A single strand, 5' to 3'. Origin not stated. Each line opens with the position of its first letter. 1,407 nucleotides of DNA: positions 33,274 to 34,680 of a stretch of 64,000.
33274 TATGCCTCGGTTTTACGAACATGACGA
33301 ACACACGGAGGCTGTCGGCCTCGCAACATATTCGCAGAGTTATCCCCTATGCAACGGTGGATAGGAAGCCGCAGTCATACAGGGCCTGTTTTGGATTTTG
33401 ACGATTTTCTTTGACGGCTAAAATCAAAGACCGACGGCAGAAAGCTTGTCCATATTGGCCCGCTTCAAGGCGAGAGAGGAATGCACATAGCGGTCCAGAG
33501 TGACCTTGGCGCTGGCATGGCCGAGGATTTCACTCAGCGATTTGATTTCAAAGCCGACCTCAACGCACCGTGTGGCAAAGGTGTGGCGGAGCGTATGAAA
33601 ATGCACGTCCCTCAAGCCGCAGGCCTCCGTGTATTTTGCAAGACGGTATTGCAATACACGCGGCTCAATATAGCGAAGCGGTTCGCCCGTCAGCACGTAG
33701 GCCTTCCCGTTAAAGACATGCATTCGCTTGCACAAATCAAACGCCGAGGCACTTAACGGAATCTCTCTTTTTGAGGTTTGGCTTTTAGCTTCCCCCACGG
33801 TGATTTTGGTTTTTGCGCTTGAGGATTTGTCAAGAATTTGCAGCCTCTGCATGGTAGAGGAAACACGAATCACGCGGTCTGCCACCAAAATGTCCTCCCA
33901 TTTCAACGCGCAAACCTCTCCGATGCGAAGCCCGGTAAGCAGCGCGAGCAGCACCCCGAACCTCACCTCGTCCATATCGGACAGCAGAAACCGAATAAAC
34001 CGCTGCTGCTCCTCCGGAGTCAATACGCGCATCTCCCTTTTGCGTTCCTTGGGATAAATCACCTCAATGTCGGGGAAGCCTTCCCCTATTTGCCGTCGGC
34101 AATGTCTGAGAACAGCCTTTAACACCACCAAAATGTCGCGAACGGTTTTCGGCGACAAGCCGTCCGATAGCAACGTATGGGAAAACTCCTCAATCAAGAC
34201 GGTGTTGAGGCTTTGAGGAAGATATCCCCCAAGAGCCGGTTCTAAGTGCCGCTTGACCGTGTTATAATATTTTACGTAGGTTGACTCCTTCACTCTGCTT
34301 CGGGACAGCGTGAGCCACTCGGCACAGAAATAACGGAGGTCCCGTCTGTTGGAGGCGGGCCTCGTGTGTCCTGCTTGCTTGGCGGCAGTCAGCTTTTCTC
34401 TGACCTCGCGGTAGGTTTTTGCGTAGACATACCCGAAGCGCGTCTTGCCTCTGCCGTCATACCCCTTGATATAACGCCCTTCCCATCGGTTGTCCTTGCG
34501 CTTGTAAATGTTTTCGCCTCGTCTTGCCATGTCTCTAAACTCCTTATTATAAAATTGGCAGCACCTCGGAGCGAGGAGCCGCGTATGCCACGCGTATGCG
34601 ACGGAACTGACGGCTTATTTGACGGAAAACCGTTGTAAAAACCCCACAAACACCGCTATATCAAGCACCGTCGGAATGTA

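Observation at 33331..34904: Recombinase-carrying invertible promoter upstream of the fibre locus, apparently in the OFF orientation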

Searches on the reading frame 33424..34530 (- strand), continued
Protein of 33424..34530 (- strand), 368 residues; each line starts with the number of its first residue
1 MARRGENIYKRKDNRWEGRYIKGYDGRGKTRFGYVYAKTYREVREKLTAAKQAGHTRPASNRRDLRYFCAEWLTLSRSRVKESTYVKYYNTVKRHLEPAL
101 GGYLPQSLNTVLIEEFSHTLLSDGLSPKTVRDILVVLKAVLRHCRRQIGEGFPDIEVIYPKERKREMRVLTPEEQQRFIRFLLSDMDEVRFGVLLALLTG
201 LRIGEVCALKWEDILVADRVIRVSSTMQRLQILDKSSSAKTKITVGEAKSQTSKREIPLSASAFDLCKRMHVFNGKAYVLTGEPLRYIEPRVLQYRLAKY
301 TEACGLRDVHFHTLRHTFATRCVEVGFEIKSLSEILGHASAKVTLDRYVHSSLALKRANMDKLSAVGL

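Call 38: search_protein_families(library=pfam, proteins=[L028:6254-10276:+, L034:361-4266:-, L039:634-4515:-, L070:5977-9510:+, L035:6298-9750:+, L036:1275-4376:-, L053:2439-4292:-, L054:6221-8101:+], max_evalue=0.0001)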
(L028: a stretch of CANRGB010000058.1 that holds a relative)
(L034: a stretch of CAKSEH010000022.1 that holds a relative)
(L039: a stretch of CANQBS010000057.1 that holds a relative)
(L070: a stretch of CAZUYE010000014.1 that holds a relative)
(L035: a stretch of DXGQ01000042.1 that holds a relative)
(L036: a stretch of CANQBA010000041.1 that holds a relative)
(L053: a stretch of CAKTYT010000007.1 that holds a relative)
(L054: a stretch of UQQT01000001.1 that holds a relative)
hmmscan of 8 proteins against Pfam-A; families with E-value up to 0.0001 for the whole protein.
L028:6254-10276:+ (1340 aa): 1 family
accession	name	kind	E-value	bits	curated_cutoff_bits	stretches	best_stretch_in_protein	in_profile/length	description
PF17802.7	SpaA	-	2.7e-23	82.4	23.1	2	1027-1123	2-79/91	Prealbumin-like fold domain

L034:361-4266:- (1301 aa): 2 families
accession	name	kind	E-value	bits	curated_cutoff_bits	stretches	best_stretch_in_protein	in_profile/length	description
PF03629.24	SASA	-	1.2e-09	38.5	24.8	1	91-264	3-159/226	Carbohydrate esterase, sialic acid-specific acetylesterase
PF00404.24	Dockerin_1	-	1e-05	26.1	22.9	1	1242-1276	1-36/57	Dockerin type I domain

L039:634-4515:- (1293 aa): 2 families
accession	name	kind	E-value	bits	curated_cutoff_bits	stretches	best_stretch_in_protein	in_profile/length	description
PF17802.7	SpaA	-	6.5e-08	33.1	23.1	1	1121-1222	3-86/91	Prealbumin-like fold domain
PF05737.18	Collagen_bind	-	1.8e-06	28.6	27.5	0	372-417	2-48/131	Collagen binding domain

L070:5977-9510:+ (1177 aa): 2 families
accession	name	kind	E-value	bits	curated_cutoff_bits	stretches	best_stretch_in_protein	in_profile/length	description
PF13519.12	VWA_2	-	4.8e-10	40.5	27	1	395-463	43-106/107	von Willebrand factor type A domain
PF00092.34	VWA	-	5.5e-07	30.4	23.8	1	388-560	36-174/174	von Willebrand factor type A domain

L035:6298-9750:+ (1150 aa): 3 families
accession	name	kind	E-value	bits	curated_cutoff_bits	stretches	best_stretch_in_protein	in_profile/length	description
PF09479.16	Flg_new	-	2e-20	73.1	27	2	75-133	5-62/65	Listeria-Bacteroides repeat domain (List_Bact_rpt)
PF19407.5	DUF5979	-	3.7e-15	56.9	25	2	663-766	1-101/104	Domain of unknown function (DUF5979)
PF24547.1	DUF7601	-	4.7e-08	34.1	27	1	1036-1102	52-114/116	Domain of unknown function (DUF7601)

L036:1275-4376:- (1033 aa): 2 families
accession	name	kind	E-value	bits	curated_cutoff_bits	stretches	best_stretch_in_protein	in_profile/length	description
PF00395.25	SLH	-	6.2e-28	96.9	20.8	3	30-69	2-41/44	S-layer homology domain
PF09479.16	Flg_new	-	5.6e-07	30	27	1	258-293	29-65/65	Listeria-Bacteroides repeat domain (List_Bact_rpt)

L053:2439-4292:- (617 aa): 5 families
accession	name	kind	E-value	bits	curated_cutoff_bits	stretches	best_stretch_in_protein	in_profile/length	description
PF12799.13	LRR_4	-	7.3e-36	121.8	27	2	332-367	3-40/44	Leucine Rich repeats (2 copies)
PF00560.39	LRR_1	-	4.3e-16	56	20.6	0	467-478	1-12/23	Leucine Rich Repeat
PF23952.1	LRR_EndoS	-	1.5e-08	35.3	27.9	0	143-214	46-116/116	Endo-beta-N-acetylglucosaminidase EndoS LRR domain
PF00404.24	Dockerin_1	-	2.7e-08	34.3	22.9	1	559-611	2-54/57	Dockerin type I domain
PF13855.12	LRR_8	-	3.9e-06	27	27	0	332-377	3-51/61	Leucine rich repeat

L054:6221-8101:+ (626 aa): 1 family
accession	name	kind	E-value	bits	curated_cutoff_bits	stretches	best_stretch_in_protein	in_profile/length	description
PF00404.24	Dockerin_1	-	1.3e-13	51.4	22.9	1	550-610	1-57/57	Dockerin type I domain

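Call 39: search_protein_families(library=pfam, proteins=[L012:6277-8469:+, L003:2777-3634:+, L058:6610-7440:+, L042:2669-3466:+, L024:2546-3355:+, L046:5872-6468:+, L027:6670-9573:+, L071:6740-8935:+, L021:6611-8122:+, L068:3431-4249:+], max_evalue=0.0001)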
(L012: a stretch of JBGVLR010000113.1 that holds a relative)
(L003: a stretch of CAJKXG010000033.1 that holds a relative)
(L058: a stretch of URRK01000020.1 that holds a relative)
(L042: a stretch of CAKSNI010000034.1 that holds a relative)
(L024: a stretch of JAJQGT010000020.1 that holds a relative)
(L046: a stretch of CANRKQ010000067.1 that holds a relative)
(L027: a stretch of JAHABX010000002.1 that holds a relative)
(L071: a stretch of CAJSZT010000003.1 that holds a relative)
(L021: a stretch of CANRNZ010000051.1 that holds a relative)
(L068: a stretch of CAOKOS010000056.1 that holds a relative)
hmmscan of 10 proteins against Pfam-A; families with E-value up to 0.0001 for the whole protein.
L012:6277-8469:+ (730 aa): 1 family
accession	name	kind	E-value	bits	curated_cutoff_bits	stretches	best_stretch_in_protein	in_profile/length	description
PF24547.1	DUF7601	-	2.2e-12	48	27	1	577-689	2-115/116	Domain of unknown function (DUF7601)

L003:2777-3634:+ (285 aa): 0 families

L058:6610-7440:+ (276 aa): 0 families

L042:2669-3466:+ (265 aa): 0 families

L024:2546-3355:+ (269 aa): 0 families

L046:5872-6468:+ (198 aa): 0 families

L027:6670-9573:+ (967 aa): 4 families
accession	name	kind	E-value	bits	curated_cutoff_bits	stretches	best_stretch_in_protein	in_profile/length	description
PF00069.31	Pkinase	-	5.2e-31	108.4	31.7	1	9-177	1-167/263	Protein kinase domain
PF07714.23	PK_Tyr_Ser-Thr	-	2e-13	50.7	23.1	1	10-161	2-152/258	Protein tyrosine and serine/threonine kinase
PF01636.29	APH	-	1.1e-06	29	23.2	0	36-122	24-109/239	Phosphotransferase enzyme family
PF12894.13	ANAPC4_WD40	-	2.2e-06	28.2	22.9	0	563-588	44-69/91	Anaphase-promoting complex subunit 4 WD40 domain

L071:6740-8935:+ (731 aa): 3 families
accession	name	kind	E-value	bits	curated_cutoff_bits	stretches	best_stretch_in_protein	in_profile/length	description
PF04321.23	RmlD_sub_bind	-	6.8e-13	48.8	27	1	5-257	1-233/287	RmlD substrate binding domain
PF01370.27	Epimerase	-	1.2e-10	41.7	20.9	1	8-226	2-227/240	NAD dependent epimerase/dehydratase family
PF16363.11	GDP_Man_Dehyd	-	2.4e-08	34.3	27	1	55-287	62-306/332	GDP-mannose 4,6 dehydratase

L021:6611-8122:+ (503 aa): 3 families
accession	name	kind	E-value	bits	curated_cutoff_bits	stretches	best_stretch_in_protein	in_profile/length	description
PF13091.12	PLDc_2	-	1.4e-39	135.4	27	2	344-469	1-129/132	PLD-like domain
PF13396.11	PLDc_N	-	6.4e-11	42.5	23.3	1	42-83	1-41/42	Phospholipase_D-nuclease N-terminal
PF00614.28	PLDc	-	1.7e-10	40.8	21.9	1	241-265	4-28/28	Phospholipase D Active site motif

L068:3431-4249:+ (272 aa): 5 families
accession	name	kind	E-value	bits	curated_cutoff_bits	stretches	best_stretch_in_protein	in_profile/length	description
PF13240.11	Zn_Ribbon_1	-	7.6e-16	57.8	25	2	64-84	2-22/23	zinc-ribbon domain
PF14446.12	Prok-RING_1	-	5.5e-11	42.7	29.1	1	3-49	1-48/54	Prokaryotic RING finger family 1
PF13248.11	Zn_ribbon_3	-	3.2e-10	39.5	27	0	63-83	4-24/26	zinc-ribbon domain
PF12773.13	DZR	-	8.1e-09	35.9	27.3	1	64-111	1-45/45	Double zinc ribbon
PF18912.6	DZR_2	-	1.9e-05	24.8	27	0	78-114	10-46/56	Double zinc ribbon domain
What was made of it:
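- Other members abut SpaA/collagen-binding/VWA pilins and DUF7601, SLH, dockerin and LRR proteins (calls 38, 39).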

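Call 47: find_encoding_contigs(protein=P0015, flank=3000, max_places=4)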
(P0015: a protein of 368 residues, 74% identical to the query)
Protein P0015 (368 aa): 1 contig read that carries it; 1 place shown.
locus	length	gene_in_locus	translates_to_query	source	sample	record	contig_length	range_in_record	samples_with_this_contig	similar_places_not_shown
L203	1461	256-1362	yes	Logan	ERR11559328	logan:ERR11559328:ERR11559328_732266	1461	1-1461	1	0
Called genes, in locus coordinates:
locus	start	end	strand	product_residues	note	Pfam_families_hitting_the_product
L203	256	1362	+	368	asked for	PF14659:Phage_int_SAM_3, PF00589:Phage_integrase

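Call 48: find_encoding_contigs(protein=P0117, flank=3000, max_places=4)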
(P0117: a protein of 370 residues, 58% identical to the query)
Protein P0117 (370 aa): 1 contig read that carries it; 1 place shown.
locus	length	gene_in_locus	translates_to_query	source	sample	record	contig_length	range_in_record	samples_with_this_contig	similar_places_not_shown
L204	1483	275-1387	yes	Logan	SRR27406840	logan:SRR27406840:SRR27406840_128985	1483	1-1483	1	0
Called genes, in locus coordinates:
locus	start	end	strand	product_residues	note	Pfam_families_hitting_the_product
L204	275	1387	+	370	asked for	PF14659:Phage_int_SAM_3, PF00589:Phage_integrase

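Call 49: find_encoding_contigs(protein=P0002, flank=3000, max_places=6)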
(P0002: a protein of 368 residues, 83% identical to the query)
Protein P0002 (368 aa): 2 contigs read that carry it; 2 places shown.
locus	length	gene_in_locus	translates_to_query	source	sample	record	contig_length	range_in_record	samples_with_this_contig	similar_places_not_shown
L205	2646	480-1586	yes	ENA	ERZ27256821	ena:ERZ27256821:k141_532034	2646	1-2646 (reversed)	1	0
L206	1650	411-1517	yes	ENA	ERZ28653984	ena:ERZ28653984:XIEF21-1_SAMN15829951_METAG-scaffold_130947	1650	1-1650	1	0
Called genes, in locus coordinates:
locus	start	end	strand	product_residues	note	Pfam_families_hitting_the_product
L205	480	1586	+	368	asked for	PF14659:Phage_int_SAM_3 (weak), PF00589:Phage_integrase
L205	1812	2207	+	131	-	PF00440:TetR_N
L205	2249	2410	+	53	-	-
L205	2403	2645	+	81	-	?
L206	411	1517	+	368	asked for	PF14659:Phage_int_SAM_3 (weak), PF00589:Phage_integrase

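Call 51: search_solved_structures(query=A1, max_evalue=0.01)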
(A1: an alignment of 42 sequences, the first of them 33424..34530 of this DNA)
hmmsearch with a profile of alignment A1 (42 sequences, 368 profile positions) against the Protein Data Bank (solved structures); distinct sequences matched with E-value up to 0.01: 22.
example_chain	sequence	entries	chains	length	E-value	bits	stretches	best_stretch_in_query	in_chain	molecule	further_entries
6en0_A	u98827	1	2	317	2.5e-20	75.9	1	77-365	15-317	Int protein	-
6emy_A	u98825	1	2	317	3.6e-20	75.4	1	77-365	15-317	Int protein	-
6emz_A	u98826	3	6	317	1.2e-19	73.7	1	77-365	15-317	Int protein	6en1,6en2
5hxy_A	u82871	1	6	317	1.6e-16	63.4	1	85-350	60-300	Tyrosine recombinase XerA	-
3nkh_A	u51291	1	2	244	2.1e-14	56.4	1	197-367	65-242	Integrase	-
4a8e_A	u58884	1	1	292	2.9e-14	55.9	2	254-362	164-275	PROBABLE TYROSINE RECOMBINASE XERC-LIKE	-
2a3v_A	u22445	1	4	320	4.5e-10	42.1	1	285-348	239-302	site-specific recombinase IntI4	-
1a0p_A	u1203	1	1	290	6.1e-08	35.1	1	283-354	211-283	SITE-SPECIFIC RECOMBINASE XERD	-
5dcf_A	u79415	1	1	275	9.8e-07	31.1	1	283-354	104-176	Tyrosine recombinase XerD,DNA translocase FtsK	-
2kkp_A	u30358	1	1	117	1e-06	31.1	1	62-145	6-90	Phage integrase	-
2kd1_A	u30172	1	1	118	8.1e-06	28.1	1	62-166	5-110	DNA integration/recombination/invertion protein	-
1aih_A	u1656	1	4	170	1.1e-05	27.7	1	310-350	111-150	HP1 INTEGRASE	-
9i5v_14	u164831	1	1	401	1.1e-05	27.6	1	306-358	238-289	Ribosome-associated translation inhibitor RaiA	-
1z1g_A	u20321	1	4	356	1.3e-05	27.5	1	59-297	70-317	Integrase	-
5j0n_E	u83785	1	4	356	1.3e-05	27.5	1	59-297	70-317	Integrase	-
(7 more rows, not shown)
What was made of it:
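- On Lambda/Tn916-type heterobivalent integrases: Tn1549 Int E = 2.5e-20 by profile (call 51).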

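Call 62: predict_structure(alignment_id=A1)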
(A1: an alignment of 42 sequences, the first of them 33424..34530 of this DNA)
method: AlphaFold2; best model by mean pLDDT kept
length: 368 residues; sequences in the alignment: 42
mean_pLDDT: 80.6   pTM: 0.65
mean pLDDT of the five models: 80.6, 80.0, 77.8, 77.1, 76.5
residues with pLDDT >= 90: 123; 70-90: 158; 50-70: 65; < 50: 22
segments of 3 or more residues with pLDDT < 50: 55-57, 322-330, 349-351, 365-368
pLDDT, mean of each block of 10 residues (from residue 1): 69 87 65 86 87 57 88 90 90 95 89 94 92 95 88 86 70 83 90 88 91 90 89 83 77 77 85 86 92 92 85 71 46 63 58 55 49
secondary structure, 60 per line:
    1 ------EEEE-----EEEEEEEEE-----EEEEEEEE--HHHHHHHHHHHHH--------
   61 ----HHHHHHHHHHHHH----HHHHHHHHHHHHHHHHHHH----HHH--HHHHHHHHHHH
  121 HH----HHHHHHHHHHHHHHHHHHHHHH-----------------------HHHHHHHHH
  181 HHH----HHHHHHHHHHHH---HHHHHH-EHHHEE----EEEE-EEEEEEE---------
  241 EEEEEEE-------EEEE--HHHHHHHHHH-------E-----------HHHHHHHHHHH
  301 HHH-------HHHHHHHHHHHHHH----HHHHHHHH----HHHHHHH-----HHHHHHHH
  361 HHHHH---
elements in order: E7-10 E16-24 E30-37 H40-52 H65-77 H82-100 H110-122 H127-148 H172-183 H188-199 H203-208 E220-223 E225-231 E241-247 E255-258 H261-270 H290-303 H311-324 H329-336 H341-347 H353-365
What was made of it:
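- On FimB/FimE-type tyrosine DNA invertases: The protein is 368 aa with an extra N-terminal domain (call 62).
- On Lambda/Tn916-type heterobivalent integrases: Predicted strands 7-10, 16-24 and 30-37 plus helix 40-52 (call 62).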

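Call 65: fold_search(model_id=the predicted structure, library=pdb)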
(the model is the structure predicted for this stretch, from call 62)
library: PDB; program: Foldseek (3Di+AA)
matches with E <= 10: 156; with E <= 0.001: 76
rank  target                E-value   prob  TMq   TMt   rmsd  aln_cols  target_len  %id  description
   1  6emz_A                1.3e-14  1.00  0.63  0.72   5.2       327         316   22  Structure of the Tn1549 transposon Integrase (aa 82-397, R225K) in complex with circular intermediate DNA (CI5-DNA) (released 2018-04-04)
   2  6en2_A                2.1e-14  1.00  0.63  0.72   5.0       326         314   22  Structure of the Tn1549 transposon Integrase (aa 82-397, R225K) in complex with a circular intermediate DNA (CI6b-DNA) (released 2018-04-04)
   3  6emy_A                5.4e-14  1.00  0.63  0.72   5.3       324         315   23  Structure of the Tn1549 transposon Integrase (aa 82-397, Y379F) in complex with transposon right end DNA (released 2018-04-04)
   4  6emy_B                9.0e-14  1.00  0.62  0.71   5.1       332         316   22  Structure of the Tn1549 transposon Integrase (aa 82-397, Y379F) in complex with transposon right end DNA (released 2018-04-04)
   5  6en0_B                1.7e-13  1.00  0.61  0.71   5.5       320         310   23  Structure of the Tn1549 transposon Integrase (aa 82-397) in complex with circular intermediate DNA (CI5-DNA) (released 2018-04-04)
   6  6en0_A                9.3e-13  1.00  0.62  0.73   5.0       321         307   21  Structure of the Tn1549 transposon Integrase (aa 82-397) in complex with circular intermediate DNA (CI5-DNA) (released 2018-04-04)
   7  1z1b_A                4.2e-10  1.00  0.54  0.56   9.7       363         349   18  Crystal structure of a lambda integrase dimer bound to a COC' core site (released 2005-06-28)
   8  5hxy_C                6.4e-10  1.00  0.40  0.52  15.5       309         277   19  Crystal structure of XerA recombinase (released 2017-02-01)
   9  1z1g_A                8.2e-10  1.00  0.55  0.58   9.1       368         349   18  Crystal structure of a lambda integrase tetramer bound to a Holliday junction (released 2005-06-28)
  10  1z1g_B                9.1e-10  1.00  0.54  0.58   8.7       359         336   18  Crystal structure of a lambda integrase tetramer bound to a Holliday junction (released 2005-06-28)
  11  5hxy_D                1.0e-09  1.00  0.39  0.50  16.6       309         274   18  Crystal structure of XerA recombinase (released 2017-02-01)
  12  5hxy_A                1.1e-09  1.00  0.40  0.51  16.5       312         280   19  Crystal structure of XerA recombinase (released 2017-02-01)
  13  2a3v_A                1.7e-09  1.00  0.53  0.61   7.6       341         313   20  Structural basis for broad DNA-specificity in integron recombination (released 2006-05-02)
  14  1z1b_B                1.8e-09  1.00  0.57  0.60   6.7       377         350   19  Crystal structure of a lambda integrase dimer bound to a COC' core site (released 2005-06-28)
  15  5hxy_B                2.6e-09  1.00  0.40  0.52  15.8       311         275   18  Crystal structure of XerA recombinase (released 2017-02-01)
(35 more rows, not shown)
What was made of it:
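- On Hin/Gin/Cin serine DNA invertases: The fold matches tyrosine recombinases (call 65).
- On Lambda/Tn916-type heterobivalent integrases: Foldseek E = 1.3e-14, TM 0.63-0.72 (call 65). The alignment to full-length lambda Int spans 363-377 columns (call 65).
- Closest known: Tn916/Tn1549 and lambda-type heterobivalent integrases. Same: Best sequence and fold matches (calls 51, 65).
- The N-terminal domain is predicted as three strands plus a helix (calls 51, 62, 65). The closest solved relatives are mobile-element integrases (calls 51, 65).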

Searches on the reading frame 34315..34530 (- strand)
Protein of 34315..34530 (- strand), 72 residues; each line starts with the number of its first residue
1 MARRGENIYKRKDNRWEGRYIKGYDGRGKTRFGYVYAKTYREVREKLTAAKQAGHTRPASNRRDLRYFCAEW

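Call 52: search_protein_families(library=pfam, proteins=[window:34315-34530:-], max_evalue=10)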
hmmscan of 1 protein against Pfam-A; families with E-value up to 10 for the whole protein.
seq(72 aa): 0 families

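Call 55: search_solved_structures(query=A2, max_evalue=10, show_alignments=3)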
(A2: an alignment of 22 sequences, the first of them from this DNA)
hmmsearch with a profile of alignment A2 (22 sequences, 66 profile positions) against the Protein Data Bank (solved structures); distinct sequences matched with E-value up to 10: 3.
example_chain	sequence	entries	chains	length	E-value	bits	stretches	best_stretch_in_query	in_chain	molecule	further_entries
8r2i_2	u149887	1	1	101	0.94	12.4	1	11-37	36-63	Chain U, Predicted protein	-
5lv9_A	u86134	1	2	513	1.2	12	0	25-41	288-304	thermophilic tryptophan halogenase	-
5hy5_A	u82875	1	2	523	1.7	11.6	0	17-41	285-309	Tryptophan 6-halogenase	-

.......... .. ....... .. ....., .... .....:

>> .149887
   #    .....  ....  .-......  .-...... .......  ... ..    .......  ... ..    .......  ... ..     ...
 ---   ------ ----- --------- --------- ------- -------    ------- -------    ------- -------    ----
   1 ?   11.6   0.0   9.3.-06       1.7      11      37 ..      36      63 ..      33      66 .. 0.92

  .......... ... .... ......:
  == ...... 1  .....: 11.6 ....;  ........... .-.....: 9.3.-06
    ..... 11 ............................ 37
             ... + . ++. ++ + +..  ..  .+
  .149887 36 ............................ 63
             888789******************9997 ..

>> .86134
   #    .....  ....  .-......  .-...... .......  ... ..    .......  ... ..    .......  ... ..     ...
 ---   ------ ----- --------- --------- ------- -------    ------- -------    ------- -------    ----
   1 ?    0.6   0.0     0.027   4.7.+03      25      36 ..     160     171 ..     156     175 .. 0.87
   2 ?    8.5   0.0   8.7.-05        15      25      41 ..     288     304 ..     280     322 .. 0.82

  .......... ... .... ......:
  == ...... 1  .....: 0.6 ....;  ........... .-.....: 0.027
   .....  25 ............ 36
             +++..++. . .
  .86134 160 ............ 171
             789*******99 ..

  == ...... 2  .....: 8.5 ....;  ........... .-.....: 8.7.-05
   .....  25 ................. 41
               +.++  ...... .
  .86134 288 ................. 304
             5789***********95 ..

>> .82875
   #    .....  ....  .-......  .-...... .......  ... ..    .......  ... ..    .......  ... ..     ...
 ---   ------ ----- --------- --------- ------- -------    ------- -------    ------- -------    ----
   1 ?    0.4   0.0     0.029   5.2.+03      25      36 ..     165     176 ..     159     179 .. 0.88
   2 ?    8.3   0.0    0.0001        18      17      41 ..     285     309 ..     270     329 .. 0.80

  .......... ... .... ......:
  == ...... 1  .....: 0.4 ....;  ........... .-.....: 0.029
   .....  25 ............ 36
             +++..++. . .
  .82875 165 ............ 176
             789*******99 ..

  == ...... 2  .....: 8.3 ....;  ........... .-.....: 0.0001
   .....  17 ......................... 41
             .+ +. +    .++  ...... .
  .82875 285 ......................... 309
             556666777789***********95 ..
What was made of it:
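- On Lambda/Tn916-type heterobivalent integrases: There is no Pfam or PDB sequence match (calls 52, 55).
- The N-terminal domain has no sequence match in Pfam or the PDB (calls 52, 55).
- Tried and rejected: Profile of the N-terminal 66 residues against the PDB, and Pfam at E up to 10, gave no meaningful hit (calls 52, 55).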
